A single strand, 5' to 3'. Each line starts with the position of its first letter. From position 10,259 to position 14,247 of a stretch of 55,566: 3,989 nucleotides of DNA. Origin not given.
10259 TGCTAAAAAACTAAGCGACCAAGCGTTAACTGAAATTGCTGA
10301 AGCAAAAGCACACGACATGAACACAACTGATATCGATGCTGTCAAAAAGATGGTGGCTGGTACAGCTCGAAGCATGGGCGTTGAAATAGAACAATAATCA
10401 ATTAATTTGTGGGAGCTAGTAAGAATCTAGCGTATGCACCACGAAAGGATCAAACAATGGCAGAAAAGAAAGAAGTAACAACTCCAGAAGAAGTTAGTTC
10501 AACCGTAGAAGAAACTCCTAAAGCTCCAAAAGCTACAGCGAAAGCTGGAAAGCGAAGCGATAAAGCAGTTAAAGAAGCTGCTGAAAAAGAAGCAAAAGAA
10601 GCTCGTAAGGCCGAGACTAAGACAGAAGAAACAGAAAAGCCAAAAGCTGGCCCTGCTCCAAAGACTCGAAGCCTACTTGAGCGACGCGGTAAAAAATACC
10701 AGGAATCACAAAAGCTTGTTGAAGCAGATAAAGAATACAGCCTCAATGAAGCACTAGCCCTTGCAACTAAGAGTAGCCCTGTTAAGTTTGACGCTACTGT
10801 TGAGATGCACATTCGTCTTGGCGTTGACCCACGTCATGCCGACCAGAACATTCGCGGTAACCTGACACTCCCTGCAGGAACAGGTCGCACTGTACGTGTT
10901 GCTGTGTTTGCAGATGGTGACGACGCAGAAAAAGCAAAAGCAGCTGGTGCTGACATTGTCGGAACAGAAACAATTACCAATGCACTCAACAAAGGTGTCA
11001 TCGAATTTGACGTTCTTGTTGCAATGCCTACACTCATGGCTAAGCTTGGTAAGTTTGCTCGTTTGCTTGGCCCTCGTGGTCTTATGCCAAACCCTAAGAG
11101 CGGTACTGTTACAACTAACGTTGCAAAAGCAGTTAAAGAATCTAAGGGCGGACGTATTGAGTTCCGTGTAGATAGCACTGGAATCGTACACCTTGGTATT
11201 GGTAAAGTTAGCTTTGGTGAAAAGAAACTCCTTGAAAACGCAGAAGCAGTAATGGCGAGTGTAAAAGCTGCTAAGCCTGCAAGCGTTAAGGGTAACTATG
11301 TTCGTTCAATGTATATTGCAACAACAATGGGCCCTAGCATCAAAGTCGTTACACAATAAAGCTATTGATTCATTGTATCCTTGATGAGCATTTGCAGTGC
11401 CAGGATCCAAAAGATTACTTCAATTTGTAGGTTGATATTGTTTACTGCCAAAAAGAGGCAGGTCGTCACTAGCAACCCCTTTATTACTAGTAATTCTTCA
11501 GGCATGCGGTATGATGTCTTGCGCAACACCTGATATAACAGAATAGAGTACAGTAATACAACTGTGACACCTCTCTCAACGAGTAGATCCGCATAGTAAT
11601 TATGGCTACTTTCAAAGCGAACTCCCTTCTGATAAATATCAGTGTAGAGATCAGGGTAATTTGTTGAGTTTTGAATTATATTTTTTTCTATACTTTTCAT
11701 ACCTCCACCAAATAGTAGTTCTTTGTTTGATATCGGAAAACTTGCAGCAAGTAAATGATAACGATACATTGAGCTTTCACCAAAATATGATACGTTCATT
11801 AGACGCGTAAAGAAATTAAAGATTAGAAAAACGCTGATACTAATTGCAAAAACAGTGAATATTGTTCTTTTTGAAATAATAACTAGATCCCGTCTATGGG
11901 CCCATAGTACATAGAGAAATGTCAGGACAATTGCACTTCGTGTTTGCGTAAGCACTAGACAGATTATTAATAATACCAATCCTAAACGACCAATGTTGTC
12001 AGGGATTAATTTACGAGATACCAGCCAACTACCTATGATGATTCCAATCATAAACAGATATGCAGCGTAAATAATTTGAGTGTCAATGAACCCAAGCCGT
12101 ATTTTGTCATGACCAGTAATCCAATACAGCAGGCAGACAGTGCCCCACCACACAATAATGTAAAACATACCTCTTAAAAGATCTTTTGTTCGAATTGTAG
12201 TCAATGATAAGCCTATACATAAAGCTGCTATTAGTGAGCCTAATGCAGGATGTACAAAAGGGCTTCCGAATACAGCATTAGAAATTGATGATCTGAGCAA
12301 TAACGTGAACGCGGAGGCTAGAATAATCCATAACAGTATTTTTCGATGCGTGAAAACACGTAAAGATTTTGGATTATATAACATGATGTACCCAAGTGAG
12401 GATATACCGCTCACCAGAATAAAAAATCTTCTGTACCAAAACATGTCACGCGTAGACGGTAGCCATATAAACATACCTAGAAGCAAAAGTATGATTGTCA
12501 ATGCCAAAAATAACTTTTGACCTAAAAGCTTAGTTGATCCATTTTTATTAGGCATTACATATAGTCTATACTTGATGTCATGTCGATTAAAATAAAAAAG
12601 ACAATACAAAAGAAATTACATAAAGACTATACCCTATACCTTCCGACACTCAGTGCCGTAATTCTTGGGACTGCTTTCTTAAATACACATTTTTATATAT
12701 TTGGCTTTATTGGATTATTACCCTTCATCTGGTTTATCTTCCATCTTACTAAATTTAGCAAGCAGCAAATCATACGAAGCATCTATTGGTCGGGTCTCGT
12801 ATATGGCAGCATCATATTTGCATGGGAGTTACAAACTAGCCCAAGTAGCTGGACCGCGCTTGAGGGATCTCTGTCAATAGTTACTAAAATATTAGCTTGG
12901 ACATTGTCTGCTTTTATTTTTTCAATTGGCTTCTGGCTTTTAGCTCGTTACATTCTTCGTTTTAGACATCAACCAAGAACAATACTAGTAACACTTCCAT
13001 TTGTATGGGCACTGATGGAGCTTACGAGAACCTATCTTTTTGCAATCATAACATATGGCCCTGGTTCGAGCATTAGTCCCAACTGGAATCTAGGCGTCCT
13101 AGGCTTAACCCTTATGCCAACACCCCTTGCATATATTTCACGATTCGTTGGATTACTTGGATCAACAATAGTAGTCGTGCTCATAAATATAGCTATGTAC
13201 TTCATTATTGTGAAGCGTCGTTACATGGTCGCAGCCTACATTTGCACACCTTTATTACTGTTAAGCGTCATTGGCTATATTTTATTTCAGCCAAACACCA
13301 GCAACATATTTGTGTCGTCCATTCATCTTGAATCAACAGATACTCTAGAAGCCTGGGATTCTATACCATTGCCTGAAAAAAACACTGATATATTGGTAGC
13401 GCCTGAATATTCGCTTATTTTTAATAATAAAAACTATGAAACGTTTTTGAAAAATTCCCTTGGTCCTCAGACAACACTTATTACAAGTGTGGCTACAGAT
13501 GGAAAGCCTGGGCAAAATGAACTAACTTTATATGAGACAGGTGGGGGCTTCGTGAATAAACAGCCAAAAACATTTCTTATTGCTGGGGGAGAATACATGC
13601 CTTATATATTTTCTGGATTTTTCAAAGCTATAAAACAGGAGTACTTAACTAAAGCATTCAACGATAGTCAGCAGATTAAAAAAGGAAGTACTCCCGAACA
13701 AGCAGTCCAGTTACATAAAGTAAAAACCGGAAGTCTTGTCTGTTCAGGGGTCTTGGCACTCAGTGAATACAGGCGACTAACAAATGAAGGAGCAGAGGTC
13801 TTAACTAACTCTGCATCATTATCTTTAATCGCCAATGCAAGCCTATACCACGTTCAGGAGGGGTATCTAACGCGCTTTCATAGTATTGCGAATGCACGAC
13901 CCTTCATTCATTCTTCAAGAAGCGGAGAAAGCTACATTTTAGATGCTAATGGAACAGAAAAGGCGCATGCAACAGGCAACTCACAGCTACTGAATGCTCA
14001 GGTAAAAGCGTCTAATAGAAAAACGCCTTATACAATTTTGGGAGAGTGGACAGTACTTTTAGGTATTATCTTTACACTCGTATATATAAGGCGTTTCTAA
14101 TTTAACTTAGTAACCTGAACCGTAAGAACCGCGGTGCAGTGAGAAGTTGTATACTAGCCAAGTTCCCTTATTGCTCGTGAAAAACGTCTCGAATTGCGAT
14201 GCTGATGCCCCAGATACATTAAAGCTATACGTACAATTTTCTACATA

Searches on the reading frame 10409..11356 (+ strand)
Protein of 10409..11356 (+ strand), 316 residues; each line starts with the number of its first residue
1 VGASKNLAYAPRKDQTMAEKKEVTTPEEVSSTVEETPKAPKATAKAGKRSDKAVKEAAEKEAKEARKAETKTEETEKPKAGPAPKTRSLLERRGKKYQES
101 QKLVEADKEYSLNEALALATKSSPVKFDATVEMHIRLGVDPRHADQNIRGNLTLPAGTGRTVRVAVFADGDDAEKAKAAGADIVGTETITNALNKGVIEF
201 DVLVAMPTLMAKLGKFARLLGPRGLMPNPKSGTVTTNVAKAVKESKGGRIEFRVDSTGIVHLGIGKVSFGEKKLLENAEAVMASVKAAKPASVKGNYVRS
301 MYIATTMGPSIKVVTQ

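Call 41: search_protein_families(library=pfam, proteins=[window:10409-11356:+], max_evalue=0.00001)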
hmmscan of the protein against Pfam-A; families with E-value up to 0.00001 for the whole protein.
window:10409-11356:+ (316 aa): 1 family
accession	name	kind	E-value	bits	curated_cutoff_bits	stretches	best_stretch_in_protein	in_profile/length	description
PF00687.26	Ribosomal_L1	-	2.1e-62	210.7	32.2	1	121-309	3-198/198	Ribosomal protein L1p/L10e family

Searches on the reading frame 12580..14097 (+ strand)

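Call 41: search_protein_families(library=pfam, proteins=[window:12580-14097:+], max_evalue=0.00001)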
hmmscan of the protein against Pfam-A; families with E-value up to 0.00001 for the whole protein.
window:12580-14097:+ (506 aa): 1 family
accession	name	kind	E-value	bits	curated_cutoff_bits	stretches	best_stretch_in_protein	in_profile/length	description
PF20154.4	LNT_N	-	1.8e-09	38.4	27.1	1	25-205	1-159/159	Apolipoprotein N-acyltransferase N-terminal domain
